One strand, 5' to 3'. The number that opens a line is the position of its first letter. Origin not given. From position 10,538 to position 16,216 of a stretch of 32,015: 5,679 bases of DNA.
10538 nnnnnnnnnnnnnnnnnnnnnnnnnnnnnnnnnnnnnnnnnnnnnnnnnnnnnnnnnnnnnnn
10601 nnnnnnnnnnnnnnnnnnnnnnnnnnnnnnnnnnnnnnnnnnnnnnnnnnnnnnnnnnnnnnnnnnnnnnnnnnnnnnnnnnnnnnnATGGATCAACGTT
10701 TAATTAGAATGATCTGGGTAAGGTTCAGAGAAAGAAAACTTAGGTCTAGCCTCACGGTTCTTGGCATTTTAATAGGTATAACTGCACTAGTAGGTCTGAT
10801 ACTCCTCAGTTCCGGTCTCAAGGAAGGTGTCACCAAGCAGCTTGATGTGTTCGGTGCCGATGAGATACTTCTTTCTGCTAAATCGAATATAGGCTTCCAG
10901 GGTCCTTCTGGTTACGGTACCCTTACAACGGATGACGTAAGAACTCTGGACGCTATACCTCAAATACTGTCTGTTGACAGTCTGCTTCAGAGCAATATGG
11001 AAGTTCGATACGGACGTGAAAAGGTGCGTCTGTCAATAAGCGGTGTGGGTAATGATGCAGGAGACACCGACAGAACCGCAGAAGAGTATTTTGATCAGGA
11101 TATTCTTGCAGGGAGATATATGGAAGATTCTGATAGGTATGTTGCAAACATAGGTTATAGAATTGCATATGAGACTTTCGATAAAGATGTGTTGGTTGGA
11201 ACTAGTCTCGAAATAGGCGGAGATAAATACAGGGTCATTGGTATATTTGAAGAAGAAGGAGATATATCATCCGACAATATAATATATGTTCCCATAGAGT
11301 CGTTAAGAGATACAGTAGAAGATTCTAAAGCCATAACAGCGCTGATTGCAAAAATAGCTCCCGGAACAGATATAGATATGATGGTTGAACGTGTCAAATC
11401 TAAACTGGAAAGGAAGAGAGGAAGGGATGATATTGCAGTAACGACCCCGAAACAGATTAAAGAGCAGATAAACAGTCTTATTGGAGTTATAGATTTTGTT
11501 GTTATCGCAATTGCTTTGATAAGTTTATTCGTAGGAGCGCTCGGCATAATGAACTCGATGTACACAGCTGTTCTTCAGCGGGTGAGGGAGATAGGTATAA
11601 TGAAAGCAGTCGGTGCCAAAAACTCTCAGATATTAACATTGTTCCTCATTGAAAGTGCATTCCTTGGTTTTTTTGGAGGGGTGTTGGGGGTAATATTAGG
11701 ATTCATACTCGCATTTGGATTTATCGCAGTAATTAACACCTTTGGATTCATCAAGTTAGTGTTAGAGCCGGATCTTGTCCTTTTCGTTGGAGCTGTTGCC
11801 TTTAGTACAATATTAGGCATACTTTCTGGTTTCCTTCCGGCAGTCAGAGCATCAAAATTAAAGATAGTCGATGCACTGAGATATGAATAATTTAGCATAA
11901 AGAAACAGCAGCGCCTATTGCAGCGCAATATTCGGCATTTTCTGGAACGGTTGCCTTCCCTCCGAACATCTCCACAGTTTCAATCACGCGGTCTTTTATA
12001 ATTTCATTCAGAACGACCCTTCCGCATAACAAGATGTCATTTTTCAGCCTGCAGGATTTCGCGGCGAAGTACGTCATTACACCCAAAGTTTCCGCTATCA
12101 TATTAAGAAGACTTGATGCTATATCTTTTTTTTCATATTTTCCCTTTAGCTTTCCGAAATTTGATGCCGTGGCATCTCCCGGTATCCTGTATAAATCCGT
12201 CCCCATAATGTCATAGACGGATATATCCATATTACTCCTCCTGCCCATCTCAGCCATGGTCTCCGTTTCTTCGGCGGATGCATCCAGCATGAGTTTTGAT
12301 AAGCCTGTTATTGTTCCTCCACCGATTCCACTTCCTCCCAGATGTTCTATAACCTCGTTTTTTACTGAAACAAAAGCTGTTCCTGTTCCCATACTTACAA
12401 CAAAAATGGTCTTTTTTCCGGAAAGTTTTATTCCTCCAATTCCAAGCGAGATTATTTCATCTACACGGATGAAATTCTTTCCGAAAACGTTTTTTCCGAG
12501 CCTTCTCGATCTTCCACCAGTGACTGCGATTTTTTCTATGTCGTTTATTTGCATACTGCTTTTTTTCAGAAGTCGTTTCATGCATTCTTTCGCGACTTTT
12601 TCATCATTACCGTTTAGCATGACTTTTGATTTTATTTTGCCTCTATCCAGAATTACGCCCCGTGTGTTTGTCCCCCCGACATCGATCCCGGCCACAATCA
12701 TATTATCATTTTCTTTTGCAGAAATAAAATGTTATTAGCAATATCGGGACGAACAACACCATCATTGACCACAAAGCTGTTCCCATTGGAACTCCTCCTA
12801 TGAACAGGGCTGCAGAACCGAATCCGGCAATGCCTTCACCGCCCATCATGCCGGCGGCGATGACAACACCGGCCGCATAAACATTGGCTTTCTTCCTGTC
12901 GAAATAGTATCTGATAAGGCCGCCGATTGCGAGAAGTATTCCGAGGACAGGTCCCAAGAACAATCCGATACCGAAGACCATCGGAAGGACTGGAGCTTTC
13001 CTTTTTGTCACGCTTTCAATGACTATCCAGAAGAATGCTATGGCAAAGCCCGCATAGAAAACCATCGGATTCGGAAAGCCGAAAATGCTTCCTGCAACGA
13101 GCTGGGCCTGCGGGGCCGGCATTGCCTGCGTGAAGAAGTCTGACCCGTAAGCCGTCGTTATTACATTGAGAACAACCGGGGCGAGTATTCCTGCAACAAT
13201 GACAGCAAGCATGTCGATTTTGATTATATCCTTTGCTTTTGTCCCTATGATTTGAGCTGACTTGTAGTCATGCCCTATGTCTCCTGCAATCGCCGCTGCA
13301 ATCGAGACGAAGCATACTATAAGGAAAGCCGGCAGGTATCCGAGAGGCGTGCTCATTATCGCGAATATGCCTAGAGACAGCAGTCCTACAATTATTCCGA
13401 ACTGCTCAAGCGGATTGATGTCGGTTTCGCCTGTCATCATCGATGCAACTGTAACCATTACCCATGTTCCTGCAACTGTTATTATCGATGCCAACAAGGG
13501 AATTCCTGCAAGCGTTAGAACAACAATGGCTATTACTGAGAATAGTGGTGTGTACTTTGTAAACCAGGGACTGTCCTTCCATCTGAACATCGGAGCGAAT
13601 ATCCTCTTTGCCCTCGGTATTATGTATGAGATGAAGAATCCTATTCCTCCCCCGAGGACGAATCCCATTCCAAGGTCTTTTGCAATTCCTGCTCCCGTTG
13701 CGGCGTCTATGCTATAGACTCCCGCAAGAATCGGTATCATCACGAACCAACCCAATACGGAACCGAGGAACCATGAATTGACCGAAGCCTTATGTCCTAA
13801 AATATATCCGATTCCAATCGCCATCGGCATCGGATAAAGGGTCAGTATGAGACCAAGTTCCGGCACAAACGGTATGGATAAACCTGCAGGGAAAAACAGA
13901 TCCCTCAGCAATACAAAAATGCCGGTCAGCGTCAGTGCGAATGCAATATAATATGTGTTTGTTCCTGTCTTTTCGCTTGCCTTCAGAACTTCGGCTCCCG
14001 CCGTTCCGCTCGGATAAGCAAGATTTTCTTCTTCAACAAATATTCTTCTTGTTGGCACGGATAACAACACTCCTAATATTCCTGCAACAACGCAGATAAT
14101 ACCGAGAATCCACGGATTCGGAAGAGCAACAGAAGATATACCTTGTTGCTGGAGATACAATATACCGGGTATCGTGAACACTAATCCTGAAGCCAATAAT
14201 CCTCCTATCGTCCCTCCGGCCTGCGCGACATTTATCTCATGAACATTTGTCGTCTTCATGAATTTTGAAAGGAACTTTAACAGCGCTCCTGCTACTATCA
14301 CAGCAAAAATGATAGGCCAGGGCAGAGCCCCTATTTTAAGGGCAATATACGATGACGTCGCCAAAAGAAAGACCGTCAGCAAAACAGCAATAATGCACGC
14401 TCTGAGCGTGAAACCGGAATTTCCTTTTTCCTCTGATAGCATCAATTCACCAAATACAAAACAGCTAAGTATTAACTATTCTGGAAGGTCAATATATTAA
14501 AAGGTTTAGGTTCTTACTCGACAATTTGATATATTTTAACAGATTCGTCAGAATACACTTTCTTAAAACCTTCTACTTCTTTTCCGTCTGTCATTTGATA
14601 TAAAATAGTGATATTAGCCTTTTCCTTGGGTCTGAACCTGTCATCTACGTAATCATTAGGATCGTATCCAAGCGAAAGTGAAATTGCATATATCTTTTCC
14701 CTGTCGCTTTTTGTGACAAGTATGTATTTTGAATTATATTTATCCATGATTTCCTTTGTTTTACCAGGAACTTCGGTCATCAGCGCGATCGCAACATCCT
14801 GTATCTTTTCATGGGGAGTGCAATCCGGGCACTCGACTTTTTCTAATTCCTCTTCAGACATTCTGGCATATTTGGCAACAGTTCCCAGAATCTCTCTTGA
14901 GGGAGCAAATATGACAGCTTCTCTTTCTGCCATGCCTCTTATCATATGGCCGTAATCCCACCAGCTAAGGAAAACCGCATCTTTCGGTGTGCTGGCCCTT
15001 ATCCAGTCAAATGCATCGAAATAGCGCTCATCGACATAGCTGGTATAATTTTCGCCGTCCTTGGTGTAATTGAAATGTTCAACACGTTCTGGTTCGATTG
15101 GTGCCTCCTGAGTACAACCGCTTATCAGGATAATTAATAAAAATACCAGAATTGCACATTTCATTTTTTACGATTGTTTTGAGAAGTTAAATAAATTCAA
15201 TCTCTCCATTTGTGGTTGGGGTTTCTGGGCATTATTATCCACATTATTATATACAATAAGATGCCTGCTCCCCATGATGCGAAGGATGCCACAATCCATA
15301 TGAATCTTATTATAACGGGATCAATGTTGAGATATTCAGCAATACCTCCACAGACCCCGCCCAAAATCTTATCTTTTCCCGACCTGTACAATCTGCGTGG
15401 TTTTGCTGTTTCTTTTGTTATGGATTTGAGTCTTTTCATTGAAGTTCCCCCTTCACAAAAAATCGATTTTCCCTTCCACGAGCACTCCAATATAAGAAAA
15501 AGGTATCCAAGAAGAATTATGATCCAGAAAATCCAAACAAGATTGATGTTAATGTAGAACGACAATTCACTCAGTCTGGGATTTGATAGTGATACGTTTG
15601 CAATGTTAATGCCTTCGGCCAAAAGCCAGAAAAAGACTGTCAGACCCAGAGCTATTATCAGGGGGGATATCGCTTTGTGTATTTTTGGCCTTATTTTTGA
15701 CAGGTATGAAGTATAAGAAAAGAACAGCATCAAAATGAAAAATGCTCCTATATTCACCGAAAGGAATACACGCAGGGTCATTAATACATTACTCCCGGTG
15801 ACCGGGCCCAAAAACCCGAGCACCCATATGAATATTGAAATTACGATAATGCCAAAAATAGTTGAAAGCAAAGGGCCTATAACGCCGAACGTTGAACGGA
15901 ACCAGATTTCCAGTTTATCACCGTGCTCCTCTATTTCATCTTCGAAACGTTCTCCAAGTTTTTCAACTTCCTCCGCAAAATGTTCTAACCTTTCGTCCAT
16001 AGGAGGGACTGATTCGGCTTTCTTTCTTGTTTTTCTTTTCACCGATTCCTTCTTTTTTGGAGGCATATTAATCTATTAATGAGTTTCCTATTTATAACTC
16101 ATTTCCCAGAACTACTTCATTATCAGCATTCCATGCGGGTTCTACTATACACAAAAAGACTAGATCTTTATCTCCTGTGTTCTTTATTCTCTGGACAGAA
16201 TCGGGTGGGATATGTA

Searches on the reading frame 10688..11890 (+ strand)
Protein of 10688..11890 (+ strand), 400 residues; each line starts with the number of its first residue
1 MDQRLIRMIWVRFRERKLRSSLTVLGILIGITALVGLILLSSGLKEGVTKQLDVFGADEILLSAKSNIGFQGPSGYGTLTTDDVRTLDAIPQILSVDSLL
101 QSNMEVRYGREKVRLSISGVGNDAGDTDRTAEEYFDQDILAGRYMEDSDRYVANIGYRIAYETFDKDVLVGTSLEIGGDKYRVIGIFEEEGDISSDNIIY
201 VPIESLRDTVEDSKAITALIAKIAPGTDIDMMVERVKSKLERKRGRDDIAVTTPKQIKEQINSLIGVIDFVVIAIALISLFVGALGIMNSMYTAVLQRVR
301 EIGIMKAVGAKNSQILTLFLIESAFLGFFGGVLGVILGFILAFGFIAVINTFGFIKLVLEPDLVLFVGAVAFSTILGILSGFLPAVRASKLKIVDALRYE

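Call 30: search_protein_families(library=pfam, proteins=[window:10688-11890:+])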
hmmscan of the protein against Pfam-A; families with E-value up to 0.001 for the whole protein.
window:10688-11890:+ (400 aa): 3 families
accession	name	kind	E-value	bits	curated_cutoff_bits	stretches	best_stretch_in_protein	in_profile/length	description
PF12704.14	MacB_PCD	-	3.2e-27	96.6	27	1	20-238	1-206/207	MacB-like periplasmic core domain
PF02687.27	FtsX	-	6.5e-17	62.1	25.5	1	274-392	2-119/120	FtsX-like permease C-terminal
PF12698.13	ABC2_membrane_3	-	0.00063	19.4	31.6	0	251-383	144-264/347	ABC-2 family transporter protein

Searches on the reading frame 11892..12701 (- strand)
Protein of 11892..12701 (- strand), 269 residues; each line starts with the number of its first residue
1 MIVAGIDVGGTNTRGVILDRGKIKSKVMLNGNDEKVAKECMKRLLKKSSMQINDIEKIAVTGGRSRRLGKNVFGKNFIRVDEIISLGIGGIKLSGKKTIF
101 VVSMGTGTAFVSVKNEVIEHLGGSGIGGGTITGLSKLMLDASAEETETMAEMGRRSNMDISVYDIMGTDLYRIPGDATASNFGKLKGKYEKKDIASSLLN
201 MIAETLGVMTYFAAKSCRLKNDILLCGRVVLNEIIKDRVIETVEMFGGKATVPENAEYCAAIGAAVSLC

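Call 30: search_protein_families(library=pfam, proteins=[window:11892-12701:-])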
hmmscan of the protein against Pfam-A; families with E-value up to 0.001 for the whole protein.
window:11892-12701:- (269 aa): 3 families
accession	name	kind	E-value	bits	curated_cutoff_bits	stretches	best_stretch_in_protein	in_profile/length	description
PF03630.20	Fumble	-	1.5e-22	80.7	28.5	1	100-265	150-332/334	Fumble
PF00814.31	TsaD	-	1.6e-05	25.2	24.8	0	73-264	137-260/264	tRNA N6-adenosine threonylcarbamoyltransferase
PF01869.26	BcrAD_BadFG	-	3.3e-05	24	31.5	1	5-266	2-269/271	BadF/BadG/BcrA/BcrD ATPase family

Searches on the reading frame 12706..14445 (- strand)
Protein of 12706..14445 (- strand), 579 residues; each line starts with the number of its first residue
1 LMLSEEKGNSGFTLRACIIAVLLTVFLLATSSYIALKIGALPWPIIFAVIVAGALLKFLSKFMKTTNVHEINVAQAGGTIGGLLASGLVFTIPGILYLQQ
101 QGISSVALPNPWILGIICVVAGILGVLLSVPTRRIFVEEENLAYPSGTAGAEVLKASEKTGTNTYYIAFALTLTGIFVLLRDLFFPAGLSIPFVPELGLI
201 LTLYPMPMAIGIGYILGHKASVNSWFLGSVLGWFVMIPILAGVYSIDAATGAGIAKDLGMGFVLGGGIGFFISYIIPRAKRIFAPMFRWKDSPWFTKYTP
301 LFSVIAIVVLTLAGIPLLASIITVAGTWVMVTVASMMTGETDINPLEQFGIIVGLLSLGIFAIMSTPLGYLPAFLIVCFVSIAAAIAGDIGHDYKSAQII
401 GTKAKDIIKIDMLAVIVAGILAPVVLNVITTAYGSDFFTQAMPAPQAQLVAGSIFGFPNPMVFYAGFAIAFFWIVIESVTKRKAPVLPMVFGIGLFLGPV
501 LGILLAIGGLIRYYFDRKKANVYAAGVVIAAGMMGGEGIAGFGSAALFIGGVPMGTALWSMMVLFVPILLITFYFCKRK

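Call 7: search_protein_families(library=pfam, proteins=[window:12706-14445:-])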
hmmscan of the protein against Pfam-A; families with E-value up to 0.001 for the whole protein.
window:12706-14445:- (579 aa): 1 family
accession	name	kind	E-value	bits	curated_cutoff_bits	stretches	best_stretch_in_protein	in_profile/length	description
PF03169.20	OPT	-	1.8e-51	176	25.8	2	294-547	358-622/623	OPT oligopeptide transporter protein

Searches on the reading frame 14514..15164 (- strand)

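Call 30: search_protein_families(library=pfam, proteins=[window:14514-15164:-])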
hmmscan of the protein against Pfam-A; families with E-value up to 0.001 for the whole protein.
window:14514-15164:- (216 aa): 2 families
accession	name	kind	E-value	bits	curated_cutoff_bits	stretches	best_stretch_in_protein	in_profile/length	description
PF22627.1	AglB_core-like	-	4e-06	27.6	27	0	36-85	18-67/111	AglB core domain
PF20604.3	DUF6798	-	0.0003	20.9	26.9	1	50-84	5-38/61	Domain of unknown function (DUF6798)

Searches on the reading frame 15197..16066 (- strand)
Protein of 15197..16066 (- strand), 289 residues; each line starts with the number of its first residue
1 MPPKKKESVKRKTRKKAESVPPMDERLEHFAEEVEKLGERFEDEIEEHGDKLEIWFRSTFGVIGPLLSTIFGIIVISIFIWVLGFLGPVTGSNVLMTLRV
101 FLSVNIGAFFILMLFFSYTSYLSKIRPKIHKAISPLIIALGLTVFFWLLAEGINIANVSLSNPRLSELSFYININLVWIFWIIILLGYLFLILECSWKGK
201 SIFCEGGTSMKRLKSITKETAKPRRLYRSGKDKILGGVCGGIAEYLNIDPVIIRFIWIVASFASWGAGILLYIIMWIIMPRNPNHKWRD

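Call 31: search_protein_families(library=pfam, proteins=[window:15197-16066:-])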
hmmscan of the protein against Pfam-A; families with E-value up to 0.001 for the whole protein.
window:15197-16066:- (289 aa): 1 family
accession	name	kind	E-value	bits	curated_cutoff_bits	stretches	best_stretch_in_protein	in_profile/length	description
PF04024.17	PspC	-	8.9e-25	86.7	25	1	224-281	1-57/58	PspC domain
